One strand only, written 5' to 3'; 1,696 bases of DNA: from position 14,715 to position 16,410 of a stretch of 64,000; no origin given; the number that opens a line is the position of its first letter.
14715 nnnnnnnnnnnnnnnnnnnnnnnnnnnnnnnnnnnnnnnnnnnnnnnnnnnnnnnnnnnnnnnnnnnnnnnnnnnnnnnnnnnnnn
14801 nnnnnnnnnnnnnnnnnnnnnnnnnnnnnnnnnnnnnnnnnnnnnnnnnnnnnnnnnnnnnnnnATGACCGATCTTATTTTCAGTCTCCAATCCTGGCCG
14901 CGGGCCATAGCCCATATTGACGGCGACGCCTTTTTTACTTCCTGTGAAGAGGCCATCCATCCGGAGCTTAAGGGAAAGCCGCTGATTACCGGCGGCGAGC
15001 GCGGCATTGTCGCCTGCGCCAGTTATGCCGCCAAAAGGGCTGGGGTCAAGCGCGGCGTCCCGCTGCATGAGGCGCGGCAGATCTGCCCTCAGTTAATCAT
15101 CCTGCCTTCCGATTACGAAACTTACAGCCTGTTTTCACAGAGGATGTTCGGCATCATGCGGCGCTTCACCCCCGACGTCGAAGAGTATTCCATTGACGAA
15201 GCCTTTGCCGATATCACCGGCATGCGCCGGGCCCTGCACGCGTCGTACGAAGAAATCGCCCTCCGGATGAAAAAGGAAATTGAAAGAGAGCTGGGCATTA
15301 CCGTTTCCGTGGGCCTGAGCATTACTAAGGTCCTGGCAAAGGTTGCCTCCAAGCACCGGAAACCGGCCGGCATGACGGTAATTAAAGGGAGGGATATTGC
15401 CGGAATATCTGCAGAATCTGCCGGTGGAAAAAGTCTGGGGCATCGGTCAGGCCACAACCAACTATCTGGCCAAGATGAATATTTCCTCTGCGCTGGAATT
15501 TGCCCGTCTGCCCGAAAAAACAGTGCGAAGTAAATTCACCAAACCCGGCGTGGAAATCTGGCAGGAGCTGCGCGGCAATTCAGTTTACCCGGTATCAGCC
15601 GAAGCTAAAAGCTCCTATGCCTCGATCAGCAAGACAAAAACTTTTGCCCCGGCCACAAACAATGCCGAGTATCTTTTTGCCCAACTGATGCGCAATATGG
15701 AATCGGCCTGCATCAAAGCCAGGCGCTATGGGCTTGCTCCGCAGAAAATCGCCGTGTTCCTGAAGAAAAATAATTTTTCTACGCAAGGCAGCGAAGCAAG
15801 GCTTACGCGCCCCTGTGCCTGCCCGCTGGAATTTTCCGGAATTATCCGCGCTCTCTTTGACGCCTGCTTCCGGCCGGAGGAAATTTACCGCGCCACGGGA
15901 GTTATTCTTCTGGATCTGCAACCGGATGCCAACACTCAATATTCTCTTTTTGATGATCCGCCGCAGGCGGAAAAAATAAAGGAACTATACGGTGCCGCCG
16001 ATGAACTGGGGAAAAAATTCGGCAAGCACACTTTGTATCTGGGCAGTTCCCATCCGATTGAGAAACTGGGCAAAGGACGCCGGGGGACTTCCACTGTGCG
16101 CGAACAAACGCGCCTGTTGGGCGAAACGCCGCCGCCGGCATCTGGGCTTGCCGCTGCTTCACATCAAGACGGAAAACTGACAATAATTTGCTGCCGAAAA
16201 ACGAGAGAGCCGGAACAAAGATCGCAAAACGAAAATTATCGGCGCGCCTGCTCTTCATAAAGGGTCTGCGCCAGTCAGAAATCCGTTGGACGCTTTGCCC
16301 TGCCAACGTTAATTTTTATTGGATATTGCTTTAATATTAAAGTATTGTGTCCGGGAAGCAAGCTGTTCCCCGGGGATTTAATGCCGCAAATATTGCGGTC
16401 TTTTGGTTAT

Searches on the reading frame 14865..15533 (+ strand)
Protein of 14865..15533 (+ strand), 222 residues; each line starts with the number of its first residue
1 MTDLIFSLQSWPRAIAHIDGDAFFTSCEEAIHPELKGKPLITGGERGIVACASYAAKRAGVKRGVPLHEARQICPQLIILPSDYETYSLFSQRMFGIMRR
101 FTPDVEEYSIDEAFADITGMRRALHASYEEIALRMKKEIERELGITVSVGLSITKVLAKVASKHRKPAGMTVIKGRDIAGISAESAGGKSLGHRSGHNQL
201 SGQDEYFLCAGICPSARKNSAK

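Call 46: search_protein_families(library=pfam, proteins=[window:14865-15533:+], max_evalue=0.001)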
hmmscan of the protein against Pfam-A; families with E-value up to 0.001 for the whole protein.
window:14865-15533:+ (222 aa): 1 family
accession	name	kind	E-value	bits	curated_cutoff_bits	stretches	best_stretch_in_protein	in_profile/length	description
PF00817.25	IMS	-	4.8e-49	166.5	23.2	1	18-163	1-148/148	impB/mucB/samB family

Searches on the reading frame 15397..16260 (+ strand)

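Call 46: search_protein_families(library=pfam, proteins=[window:15397-16260:+], max_evalue=0.001)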
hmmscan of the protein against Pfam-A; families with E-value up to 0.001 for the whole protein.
window:15397-16260:+ (287 aa): 2 families
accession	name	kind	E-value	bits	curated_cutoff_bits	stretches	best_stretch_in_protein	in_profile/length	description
PF11799.13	IMS_C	-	2.7e-14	54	20.7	1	76-184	3-109/109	impB/mucB/samB family C-terminal domain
PF11798.14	IMS_HHH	-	1.6e-05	25.3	24.4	1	2-29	5-32/32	IMS family HHH motif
